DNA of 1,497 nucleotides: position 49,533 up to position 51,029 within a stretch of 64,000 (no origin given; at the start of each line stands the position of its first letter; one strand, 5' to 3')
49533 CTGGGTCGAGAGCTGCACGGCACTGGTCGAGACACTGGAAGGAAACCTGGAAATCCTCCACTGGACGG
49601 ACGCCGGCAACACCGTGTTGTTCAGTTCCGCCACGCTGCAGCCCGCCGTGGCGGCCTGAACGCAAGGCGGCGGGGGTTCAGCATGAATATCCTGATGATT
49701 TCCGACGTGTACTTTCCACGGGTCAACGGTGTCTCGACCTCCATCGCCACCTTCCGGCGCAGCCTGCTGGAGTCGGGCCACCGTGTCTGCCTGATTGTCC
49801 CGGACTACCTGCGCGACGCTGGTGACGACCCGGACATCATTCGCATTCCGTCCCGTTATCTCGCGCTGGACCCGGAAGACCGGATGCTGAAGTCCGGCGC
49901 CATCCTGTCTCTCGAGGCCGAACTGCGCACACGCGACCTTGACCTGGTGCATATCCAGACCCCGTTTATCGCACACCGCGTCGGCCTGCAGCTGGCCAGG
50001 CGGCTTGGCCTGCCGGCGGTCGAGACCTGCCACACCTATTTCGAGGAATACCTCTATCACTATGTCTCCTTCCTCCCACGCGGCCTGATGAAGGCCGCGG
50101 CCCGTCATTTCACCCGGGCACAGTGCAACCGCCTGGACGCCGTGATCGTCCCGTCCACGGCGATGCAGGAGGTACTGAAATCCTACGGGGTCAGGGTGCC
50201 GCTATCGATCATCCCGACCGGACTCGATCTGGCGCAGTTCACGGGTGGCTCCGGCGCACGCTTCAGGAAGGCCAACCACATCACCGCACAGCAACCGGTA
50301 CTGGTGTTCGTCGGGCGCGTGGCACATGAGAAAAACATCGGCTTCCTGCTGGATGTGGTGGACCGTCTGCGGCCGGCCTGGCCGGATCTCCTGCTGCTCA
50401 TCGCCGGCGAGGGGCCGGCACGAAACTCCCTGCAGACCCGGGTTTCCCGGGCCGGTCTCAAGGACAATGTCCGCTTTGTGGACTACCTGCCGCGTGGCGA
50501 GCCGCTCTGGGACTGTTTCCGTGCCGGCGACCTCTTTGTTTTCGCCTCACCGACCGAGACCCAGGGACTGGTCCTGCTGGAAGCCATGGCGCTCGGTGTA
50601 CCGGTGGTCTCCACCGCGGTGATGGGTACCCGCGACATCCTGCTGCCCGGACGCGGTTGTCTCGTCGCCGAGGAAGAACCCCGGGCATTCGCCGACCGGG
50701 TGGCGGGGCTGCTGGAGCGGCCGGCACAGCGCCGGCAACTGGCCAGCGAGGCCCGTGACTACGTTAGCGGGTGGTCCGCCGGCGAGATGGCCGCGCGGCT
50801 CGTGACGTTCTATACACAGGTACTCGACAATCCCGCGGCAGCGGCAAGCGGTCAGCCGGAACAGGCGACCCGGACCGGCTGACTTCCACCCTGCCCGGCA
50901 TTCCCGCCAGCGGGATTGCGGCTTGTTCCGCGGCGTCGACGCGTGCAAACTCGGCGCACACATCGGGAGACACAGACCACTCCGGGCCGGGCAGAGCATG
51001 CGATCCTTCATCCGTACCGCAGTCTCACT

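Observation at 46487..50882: Lipid-remodelling gene cluster: GT4, PAP2, DgkA, PlcP/LpxH-like phosphoesterase, GT4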

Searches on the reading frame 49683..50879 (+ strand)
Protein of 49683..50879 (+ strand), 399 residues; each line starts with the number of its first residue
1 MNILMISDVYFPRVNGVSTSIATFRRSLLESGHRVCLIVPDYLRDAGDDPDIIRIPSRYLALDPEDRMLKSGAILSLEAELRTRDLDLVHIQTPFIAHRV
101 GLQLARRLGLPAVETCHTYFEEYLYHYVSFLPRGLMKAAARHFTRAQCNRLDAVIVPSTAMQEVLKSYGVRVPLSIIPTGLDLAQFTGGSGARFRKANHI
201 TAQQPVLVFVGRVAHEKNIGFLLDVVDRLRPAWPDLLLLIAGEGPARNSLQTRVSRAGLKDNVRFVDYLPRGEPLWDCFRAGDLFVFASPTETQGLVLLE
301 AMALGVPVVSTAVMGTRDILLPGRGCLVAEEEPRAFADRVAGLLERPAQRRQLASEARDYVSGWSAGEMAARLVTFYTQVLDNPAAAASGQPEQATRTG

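Call 3: search_protein_families(library=pfam, proteins=[window:49683-50879:+])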
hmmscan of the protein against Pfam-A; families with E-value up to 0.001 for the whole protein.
seq(399 aa): 6 families
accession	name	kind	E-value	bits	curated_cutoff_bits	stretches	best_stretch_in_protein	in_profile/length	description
PF00534.26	Glycos_transf_1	-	5.8e-35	120.8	26.4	1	194-358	5-170/172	Glycosyl transferases group 1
PF13692.12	Glyco_trans_1_4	-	4.3e-33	115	27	1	205-345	2-141/142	Glycosyl transferases group 1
PF13439.12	Glyco_transf_4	-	5.9e-30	104.9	28.5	1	14-184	1-169/170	Glycosyltransferase Family 4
PF13579.12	Glyco_trans_4_4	-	1.9e-16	61.2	29.7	1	15-180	1-158/158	Glycosyl transferase 4-like domain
PF13524.12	Glyco_trans_1_2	-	1e-07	32.4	25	1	262-361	28-129/144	Glycosyl transferase-like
PF20706.3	GT4-conflict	-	1.6e-07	31.1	26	1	201-359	194-370/385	Family 4 Glycosyltransferase in conflict systems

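Call 4: search_protein_families(library=ncbifam, proteins=[window:49683-50879:+])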
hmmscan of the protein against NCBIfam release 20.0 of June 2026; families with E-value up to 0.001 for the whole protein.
seq(399 aa): 36 families (the best 25 are shown)
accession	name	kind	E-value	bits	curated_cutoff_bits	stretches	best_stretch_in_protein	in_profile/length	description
NF053787.1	GlcN_PG_synth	equivalog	4e-36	124.6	480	1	1-381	1-360/361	N-acetylglucosaminyl phosphatidylglycerol synthase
NF049988.1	MGlcDAGSynMgs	equivalog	3e-35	122.3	400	1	1-311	1-319/398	alpha-monoglucosyldiacylglycerol synthase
TIGR03449.1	mycothiol_MshA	equivalog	1.4e-28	100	462.5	1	72-381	89-404/406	D-inositol-3-phosphate glycosyltransferase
NF053513.1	Gtran_IagA_BgsA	equivalog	5e-25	88.2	460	1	83-381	41-332/333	LTA glycolipid anchor biosynthesis glycosyltransferase, IagA/BgsA family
NF041876.1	EPS_EpsE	equivalog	1e-24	87.5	400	1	156-362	168-377/389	exopolysaccharide biosynthesis GT4 family glycosyltransferase EpsE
TIGR03999.1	thiol_BshA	equivalog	2.7e-23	82.5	273.7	1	142-381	136-374/375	N-acetyl-alpha-D-glucosaminyl L-malate synthase BshA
TIGR03088.1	stp2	hypoth_equivalog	1.5e-22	80.1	409.05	1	175-381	163-374/374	TIGR03088 family PEP-CTERM/XrtA system glycosyltransferase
TIGR04063.1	stp3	hypoth_equivalog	5.2e-22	78.3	442.05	1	84-363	91-377/397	TIGR04063 family PEP-CTERM/XrtA system glycosyltransferase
NF047684.1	TeichurnBiosyTuaC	equivalog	1.8e-20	73.2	550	1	137-381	152-390/391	teichuronic acid biosynthesis protein TuaC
TIGR04047.1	MSMEG_0565_glyc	hypoth_equivalog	2.1e-18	66.6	259.85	1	138-378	131-372/373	MSMEG_0565 family glycosyltransferase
NF007640.0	PRK10307.1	subfamily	1.5e-17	63.6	276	1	130-362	151-388/411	WcaI family glycosyltransferase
TIGR02149.1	glgA_Coryne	subfamily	1.9e-17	63.5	302.4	1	143-381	137-391/391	glycogen synthase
NF038295.1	EPS_HpsP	equivalog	2.2e-16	59.8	550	1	147-380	151-387/388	hormogonium polysaccharide biosynthesis glycosyltransferase HpsP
NF038298.1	EPS_HpsO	equivalog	5.3e-16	58.4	575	1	149-380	145-387/388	hormogonium polysaccharide biosynthesis glycosyltransferase HpsO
NF038229.1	Glyco4_Geo_Pelo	equivalog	1.8e-15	56.8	400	1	143-381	102-337/338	GPMC system family 4 glycosyltransferase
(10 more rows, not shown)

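Call 31: find_homologous_proteins(query=window:49683-50879:+)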
Query window:49683-50879:+ (399 aa): 8000 proteins with E <= 0.001 among 8000 candidates; the best 120 are listed.
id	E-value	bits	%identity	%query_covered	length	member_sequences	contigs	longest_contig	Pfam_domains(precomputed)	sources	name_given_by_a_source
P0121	1.6e-263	891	100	100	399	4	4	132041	PF00534.27,PF13579.13,PF13524.13,PF13439.13,PF20706.4,PF13692.13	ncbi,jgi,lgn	jgi:glycosyltransferase involved in cell wall biosynthesis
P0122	4.4e-218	742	84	100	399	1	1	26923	PF00534.27,PF13579.13,PF13524.13,PF13439.13,PF13692.13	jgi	jgi:1,2-diacylglycerol 3-alpha-glucosyltransferase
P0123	7.8e-173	593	72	95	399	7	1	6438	PF00534.27,PF13579.13,PF13524.13,PF13439.13,PF20706.4,PF13692.13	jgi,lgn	-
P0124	1.1e-171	589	68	99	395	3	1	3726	PF00534.27,PF13579.13,PF13524.13,PF13439.13,PF20706.4,PF13692.13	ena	-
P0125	2.5e-171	588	69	99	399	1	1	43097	PF00534.27,PF13579.13,PF13524.13,PF13439.13,PF20706.4,PF13692.13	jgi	jgi:1,2-diacylglycerol 3-alpha-glucosyltransferase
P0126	8.2e-167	573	68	97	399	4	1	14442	PF00534.27,PF13579.13,PF13524.13,PF13439.13,PF20706.4,PF13692.13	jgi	jgi:glycosyltransferase involved in cell wall biosynthesis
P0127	7.9e-161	553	66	97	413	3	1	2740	PF00534.27,PF13579.13,PF13524.13,PF13439.13,PF20706.4,PF13692.13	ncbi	-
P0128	2.2e-160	552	66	96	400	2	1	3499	PF00534.27,PF13579.13,PF13439.13,PF20706.4,PF13692.13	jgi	jgi:glycosyltransferase involved in cell wall biosynthesis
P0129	5.6e-159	547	65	98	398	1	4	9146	PF00534.27,PF13579.13,PF13439.13,PF20706.4,PF13692.13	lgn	-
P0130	8.1e-159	547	65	100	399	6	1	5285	PF00534.27,PF13579.13,PF13439.13,PF20706.4,PF13692.13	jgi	jgi:1,2-diacylglycerol 3-alpha-glucosyltransferase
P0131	9.7e-159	546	65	97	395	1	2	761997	PF00534.27,PF13579.13,PF13439.13,PF20706.4,PF13692.13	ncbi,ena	-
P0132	3.9e-157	541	65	97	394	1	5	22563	PF00534.27,PF13579.13,PF13439.13,PF20706.4,PF13692.13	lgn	-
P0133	7.2e-157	540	64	98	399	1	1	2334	PF00534.27,PF13579.13,PF13524.13,PF13439.13,PF20706.4,PF13692.13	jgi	jgi:glycosyltransferase involved in cell wall biosynthesis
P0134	1.3e-156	539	65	97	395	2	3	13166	PF00534.27,PF13579.13,PF13524.13,PF13439.13,PF20706.4,PF13692.13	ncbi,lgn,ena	ncbi:MAG: glycosyltransferase [Gammaproteobacteria bacterium]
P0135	1.6e-156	539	62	100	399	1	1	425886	PF00534.27,PF13579.13,PF13524.13,PF13439.13,PF20706.4,PF13692.13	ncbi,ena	-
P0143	3.2e-153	528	67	94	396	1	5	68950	PF00534.27,PF13579.13,PF13524.13,PF13439.13,PF20706.4,PF13692.13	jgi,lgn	-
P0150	7.6e-152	524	64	94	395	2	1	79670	PF00534.27,PF13579.13,PF13524.13,PF13439.13,PF13692.13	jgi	-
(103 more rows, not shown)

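Call 49: search_solved_structures(query=window:49683-50879:+, max_evalue=0.001)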
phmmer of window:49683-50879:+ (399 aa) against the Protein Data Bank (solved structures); distinct sequences matched with E-value up to 0.001: 61 (the best 60 are shown).
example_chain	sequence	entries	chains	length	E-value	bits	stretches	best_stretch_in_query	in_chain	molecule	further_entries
3c4q_A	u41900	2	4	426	1.8e-18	69.7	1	72-383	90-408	Predicted glycosyltransferases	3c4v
3c48_A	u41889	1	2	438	2e-18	69.6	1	72-383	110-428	Predicted glycosyltransferases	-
6kih_A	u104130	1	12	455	1.3e-16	63.6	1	99-380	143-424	Tll1590 protein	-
3okc_A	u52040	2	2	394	2.5e-13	52.8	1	160-376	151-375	GDP-mannose-dependent alpha-(1-6)-phosphatidylinositol monomannoside mannosyltransferase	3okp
3oka_A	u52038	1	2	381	4.2e-13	52.1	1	160-375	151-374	GDP-mannose-dependent alpha-(1-6)-phosphatidylinositol monomannoside mannosyltransferase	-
8qoy_A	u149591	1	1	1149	1.5e-11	47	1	207-331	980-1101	TagF-like capsule polymerase Cps3D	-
2jjm_A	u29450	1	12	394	8.3e-11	44.5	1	194-381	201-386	GLYCOSYL TRANSFERASE, GROUP 1 FAMILY PROTEIN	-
3mbo_A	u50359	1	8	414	8.6e-11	44.5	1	194-381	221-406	Glycosyltransferase, group 1 family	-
5d00_A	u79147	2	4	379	4.2e-10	42.2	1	174-352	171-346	N-acetyl-alpha-D-glucosaminyl L-malate synthase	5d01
6tvp_A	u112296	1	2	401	1.3e-09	40.6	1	105-352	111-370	Alpha-maltose-1-phosphate synthase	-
3fro_A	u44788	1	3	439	1.4e-09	40.5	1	206-382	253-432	GlgA glycogen synthase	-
2bis_A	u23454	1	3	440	1.4e-09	40.4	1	206-382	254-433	GLGA GLYCOGEN SYNTHASE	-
3qhp_A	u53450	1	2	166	5.5e-09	38.5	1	207-356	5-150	Type 1 capsular polysaccharide biosynthesis protein J (CapJ)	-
3l01_A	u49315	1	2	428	7.3e-09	38.1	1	206-346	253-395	GlgA glycogen synthase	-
9dcm_B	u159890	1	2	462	8.8e-09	37.8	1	200-345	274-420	Sucrose-phosphate synthase-like protein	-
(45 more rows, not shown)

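Call 51: predict_structure(alignment_id=A5)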
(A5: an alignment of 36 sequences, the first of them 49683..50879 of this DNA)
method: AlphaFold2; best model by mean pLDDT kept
length: 399 residues; sequences in the alignment: 36
mean_pLDDT: 87.6   pTM: 0.85
mean pLDDT of the five models: 87.6, 86.5, 85.6, 83.7, 83.5
residues with pLDDT >= 90: 256; 70-90: 102; 50-70: 27; < 50: 14
segments of 3 or more residues with pLDDT < 50: 386-399
pLDDT, mean of each block of 10 residues (from residue 1): 91 67 93 94 71 81 66 93 96 87 96 87 71 86 93 94 93 93 89 97 96 82 97 97 89 97 92 93 94 88 95 88 86 96 96 93 92 96 59 38
secondary structure, 60 per line:
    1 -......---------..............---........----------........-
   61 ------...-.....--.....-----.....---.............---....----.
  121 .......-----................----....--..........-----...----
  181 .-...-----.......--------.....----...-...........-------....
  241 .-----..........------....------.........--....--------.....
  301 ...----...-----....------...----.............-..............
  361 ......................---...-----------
elements in order: E2-7 H17-30 E34-41 E52-59 E67-69 H71-75 H78-82 E88-92 H96-108 E112-115 H120-127 H133-148 E153-156 H159-168 E174-176 H191-197 E206-210 H219-229 E237-241 H247-256 E263-266 H273-281 E284-287 H296-303 E308-310 H316-319 E326-328 H333-345 H347-364 H366-382

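Call 56: search_dna_similar(query=window:49683-50879:+, collection=plasmids, mode=protein, max_rows=15)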
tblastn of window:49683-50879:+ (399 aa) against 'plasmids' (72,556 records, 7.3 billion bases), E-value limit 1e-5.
Records with a match: 1591; places in all: 1873; records where one place covers at least 80% of the query: 217.
Best place of each record, by identity: <60% 1591.
By first word of the organism name: Escherichia 644; Shigella 126; Sinorhizobium 104; Rhizobium 57; Bacillus 46; Streptomyces 38; Priestia 38; Pseudosulfitobacter 31; Azospirillum 23; Acetobacter 16; and 164 more.
By predicted mobility (MOB-suite, as given by PLSDB): non-mobilizable 904; mobilizable 374; conjugative 313.
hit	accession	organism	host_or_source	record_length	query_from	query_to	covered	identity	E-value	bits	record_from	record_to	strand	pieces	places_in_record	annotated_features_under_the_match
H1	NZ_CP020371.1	Candidatus Thiodictyon syntrophicum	meromictic lake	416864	1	383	96%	56.7%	2e-129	417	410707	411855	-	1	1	glycosyltransferase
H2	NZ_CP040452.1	Halomonas sp. PA16-9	-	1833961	1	381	95%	33.4%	4e-55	202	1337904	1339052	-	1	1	none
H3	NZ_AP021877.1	Desulfosarcina ovata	-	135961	3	381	95%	33.0%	2e-52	195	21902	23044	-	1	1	glycosyltransferase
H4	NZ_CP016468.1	Latilactobacillus curvatus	cell culture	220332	1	379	95%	32.8%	6e-50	188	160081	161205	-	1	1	glycosyltransferase family 4 protein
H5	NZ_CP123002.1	Neorhizobium petrolearium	single cell,petroleum contaminated soil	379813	1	383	96%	31.7%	2e-45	174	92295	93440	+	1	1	glycosyltransferase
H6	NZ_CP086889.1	Pseudosulfitobacter pseudonitzschiae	Skeletonema costatum,The surface ...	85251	1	397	99%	30.6%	1e-43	169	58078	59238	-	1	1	glycosyltransferase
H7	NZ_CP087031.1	Pseudosulfitobacter pseudonitzschiae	Mediolabrus comicus,The surface ...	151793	1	397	99%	30.6%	1e-43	169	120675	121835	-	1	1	glycosyltransferase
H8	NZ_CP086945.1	Pseudosulfitobacter pseudonitzschiae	Skeletonema costatum,The surface ...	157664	1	397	99%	30.6%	1e-43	169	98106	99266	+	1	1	glycosyltransferase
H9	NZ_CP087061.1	Pseudosulfitobacter pseudonitzschiae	Mediolabrus comicus,The surface ...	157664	1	397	99%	30.6%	1e-43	169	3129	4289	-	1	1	glycosyltransferase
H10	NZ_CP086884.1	Pseudosulfitobacter pseudonitzschiae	Skeletonema costatum,The surface ...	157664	1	397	99%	30.6%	1e-43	169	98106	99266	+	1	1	glycosyltransferase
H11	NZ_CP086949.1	Pseudosulfitobacter pseudonitzschiae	Skeletonema costatum,The surface ...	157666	1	397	99%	30.6%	1e-43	169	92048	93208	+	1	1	glycosyltransferase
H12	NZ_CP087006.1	Pseudosulfitobacter pseudonitzschiae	Skeletonema costatum,The surface ...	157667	1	397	99%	30.6%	1e-43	169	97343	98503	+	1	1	glycosyltransferase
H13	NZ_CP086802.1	Pseudosulfitobacter pseudonitzschiae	Thalassiosira tenera,The surface ...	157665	1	397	99%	30.6%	1e-43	169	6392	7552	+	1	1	glycosyltransferase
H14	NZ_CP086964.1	Pseudosulfitobacter pseudonitzschiae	Skeletonema costatum,The surface ...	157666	1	397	99%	30.6%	1e-43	169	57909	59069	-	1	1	glycosyltransferase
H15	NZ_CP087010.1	Pseudosulfitobacter pseudonitzschiae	Mediolabrus comicus,The surface ...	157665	1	397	99%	30.6%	1e-43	169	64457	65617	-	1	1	glycosyltransferase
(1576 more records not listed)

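Call 57: get_annotated_region(hit=H1, flank=5000)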
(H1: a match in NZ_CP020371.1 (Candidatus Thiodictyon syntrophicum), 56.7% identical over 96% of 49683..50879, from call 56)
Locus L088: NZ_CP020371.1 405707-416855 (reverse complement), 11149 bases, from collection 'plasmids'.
description: Candidatus Thiodictyon syntrophicum strain Cad16T plasmid pTs417, complete sequence
organism: Candidatus Thiodictyon syntrophicum (NCBI taxid 1166950)
taxonomy: Bacteria; Pseudomonadota; Gammaproteobacteria; Chromatiales; Chromatiaceae; Thiodictyon; Candidatus Thiodictyon syntrophicum
host: -; source: meromictic lake; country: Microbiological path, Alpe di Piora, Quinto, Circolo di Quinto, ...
typing (MOB-suite, as given by PLSDB): non-mobilizable
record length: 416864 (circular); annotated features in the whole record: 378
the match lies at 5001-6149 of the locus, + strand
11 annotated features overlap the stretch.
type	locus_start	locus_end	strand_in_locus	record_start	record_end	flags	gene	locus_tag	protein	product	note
CDS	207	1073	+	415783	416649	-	-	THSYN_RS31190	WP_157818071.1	ParA family protein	-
CDS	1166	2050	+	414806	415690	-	-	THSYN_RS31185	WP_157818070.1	ParB/RepB/Spo0J family partition protein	GO:0007059 - chromosome segregation [Evidence IEA]; GO:0000910 - cytokinesis [Evidence IEA]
CDS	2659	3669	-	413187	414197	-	-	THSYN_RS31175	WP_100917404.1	IS1 family transposase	-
CDS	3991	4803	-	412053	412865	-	-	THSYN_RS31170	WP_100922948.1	UDP-2,3-diacylglucosamine diphosphatase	-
CDS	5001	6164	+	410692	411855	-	-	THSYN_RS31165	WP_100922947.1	glycosyltransferase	-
CDS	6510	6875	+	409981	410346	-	-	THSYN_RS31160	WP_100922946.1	hypothetical protein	-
CDS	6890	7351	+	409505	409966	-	-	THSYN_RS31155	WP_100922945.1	GNAT family N-acetyltransferase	-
CDS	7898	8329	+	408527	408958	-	-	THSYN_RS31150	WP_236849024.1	DUF4010 domain-containing protein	-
CDS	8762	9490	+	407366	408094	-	-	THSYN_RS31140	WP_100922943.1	alpha/beta hydrolase-fold protein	-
CDS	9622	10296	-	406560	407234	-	-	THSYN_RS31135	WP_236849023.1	hypothetical protein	-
CDS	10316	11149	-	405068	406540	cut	-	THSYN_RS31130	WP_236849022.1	substrate-binding domain-containing protein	-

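Call 69: find_encoding_contigs(protein=P0131, flank=6000, max_places=1)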
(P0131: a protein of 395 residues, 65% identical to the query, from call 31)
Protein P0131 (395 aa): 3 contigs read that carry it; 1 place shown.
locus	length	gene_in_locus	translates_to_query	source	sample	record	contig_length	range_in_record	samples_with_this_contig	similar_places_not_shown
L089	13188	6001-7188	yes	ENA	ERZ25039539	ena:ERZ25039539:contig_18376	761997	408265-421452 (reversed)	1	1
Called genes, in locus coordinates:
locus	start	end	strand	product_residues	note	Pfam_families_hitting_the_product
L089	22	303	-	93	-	-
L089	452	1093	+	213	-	PF01625:PMSR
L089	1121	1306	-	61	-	-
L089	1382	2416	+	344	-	PF08240:ADH_N, PF00107:ADH_zinc_N, PF13602:ADH_zinc_N_2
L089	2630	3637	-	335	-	PF13439:Glyco_transf_4, PF13579:Glyco_trans_4_4 (faint), PF00534:Glycos_transf_1, PF13692:Glyco_trans_1_4, PF20706:GT4-conflict (weak)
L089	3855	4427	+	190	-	PF14378:PAP2_3 (weak), PF01569:PAP2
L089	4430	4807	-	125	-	PF01219:DAGK_prokar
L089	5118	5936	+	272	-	PF00149:Metallophos, PF12850:Metallophos_2 (faint)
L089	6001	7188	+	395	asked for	PF13439:Glyco_transf_4, PF13579:Glyco_trans_4_4, PF20706:GT4-conflict (weak), PF00534:Glycos_transf_1, PF13692:Glyco_trans_1_4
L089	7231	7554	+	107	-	-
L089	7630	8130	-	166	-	PF03928:HbpS-like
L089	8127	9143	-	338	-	PF06267:DUF1028, PF14559:TPR_19 (faint), PF13432:TPR_16 (weak)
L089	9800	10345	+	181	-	PF00578:AhpC-TSA, PF08534:Redoxin, PF00085:Thioredoxin (weak), PF13905:Thioredoxin_8 (weak)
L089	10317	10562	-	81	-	-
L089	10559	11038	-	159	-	PF00300:His_Phos_1 (weak)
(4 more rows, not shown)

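Call 70: find_encoding_contigs(protein=P0150, flank=6000, max_places=1)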
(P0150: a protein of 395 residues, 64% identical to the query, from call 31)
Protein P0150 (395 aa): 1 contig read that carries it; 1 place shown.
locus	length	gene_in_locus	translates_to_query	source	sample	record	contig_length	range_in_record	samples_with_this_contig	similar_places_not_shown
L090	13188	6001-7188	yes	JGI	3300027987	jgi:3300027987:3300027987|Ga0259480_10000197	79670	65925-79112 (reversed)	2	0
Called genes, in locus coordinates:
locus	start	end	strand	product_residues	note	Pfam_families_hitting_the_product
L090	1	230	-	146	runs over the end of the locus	-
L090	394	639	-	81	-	-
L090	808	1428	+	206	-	PF01625:PMSR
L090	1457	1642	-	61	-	-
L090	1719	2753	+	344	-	PF08240:ADH_N, PF00107:ADH_zinc_N, PF13602:ADH_zinc_N_2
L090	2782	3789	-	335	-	PF13439:Glyco_transf_4, PF13579:Glyco_trans_4_4 (faint), PF00534:Glycos_transf_1, PF13692:Glyco_trans_1_4, PF20706:GT4-conflict (weak)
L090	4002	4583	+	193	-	PF14360:PAP2_C (faint), PF01569:PAP2, PF14378:PAP2_3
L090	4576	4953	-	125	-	PF01219:DAGK_prokar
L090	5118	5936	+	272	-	PF00149:Metallophos (weak), PF12850:Metallophos_2 (faint)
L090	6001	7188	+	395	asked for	PF13439:Glyco_transf_4, PF13579:Glyco_trans_4_4, PF13524:Glyco_trans_1_2 (faint), PF00534:Glycos_transf_1, PF13692:Glyco_trans_1_4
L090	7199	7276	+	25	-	-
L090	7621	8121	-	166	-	PF03928:HbpS-like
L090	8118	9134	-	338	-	PF06267:DUF1028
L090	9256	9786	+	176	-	-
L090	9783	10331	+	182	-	PF00578:AhpC-TSA, PF08534:Redoxin, PF00085:Thioredoxin, PF13098:Thioredoxin_2 (weak), PF13905:Thioredoxin_8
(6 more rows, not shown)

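Call 71: find_encoding_contigs(protein=P0143, flank=6000, max_places=1)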
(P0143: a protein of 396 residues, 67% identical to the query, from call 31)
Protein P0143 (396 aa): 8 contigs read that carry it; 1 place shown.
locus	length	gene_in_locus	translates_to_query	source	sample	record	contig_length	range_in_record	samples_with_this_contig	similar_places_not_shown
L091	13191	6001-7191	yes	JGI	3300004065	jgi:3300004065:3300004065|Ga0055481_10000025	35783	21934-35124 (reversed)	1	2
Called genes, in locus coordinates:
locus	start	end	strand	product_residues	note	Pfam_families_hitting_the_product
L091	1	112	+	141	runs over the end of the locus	-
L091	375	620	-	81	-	-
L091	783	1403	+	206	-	PF01625:PMSR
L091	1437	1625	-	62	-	-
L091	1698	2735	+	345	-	PF08240:ADH_N, PF00107:ADH_zinc_N, PF13602:ADH_zinc_N_2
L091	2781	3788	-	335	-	PF13439:Glyco_transf_4, PF13579:Glyco_trans_4_4 (faint), PF00534:Glycos_transf_1, PF13692:Glyco_trans_1_4, PF20706:GT4-conflict (weak)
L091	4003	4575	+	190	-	PF01569:PAP2, PF14378:PAP2_3 (weak)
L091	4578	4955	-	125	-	PF01219:DAGK_prokar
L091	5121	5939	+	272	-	PF00149:Metallophos, PF12850:Metallophos_2 (faint)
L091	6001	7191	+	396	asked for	PF13439:Glyco_transf_4, PF13579:Glyco_trans_4_4, PF20706:GT4-conflict, PF00534:Glycos_transf_1, PF13692:Glyco_trans_1_4, PF13524:Glyco_trans_1_2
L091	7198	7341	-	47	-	-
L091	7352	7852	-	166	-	PF03928:HbpS-like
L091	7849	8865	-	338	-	PF06267:DUF1028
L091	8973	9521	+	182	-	-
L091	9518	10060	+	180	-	PF00578:AhpC-TSA, PF08534:Redoxin, PF00085:Thioredoxin, PF13905:Thioredoxin_8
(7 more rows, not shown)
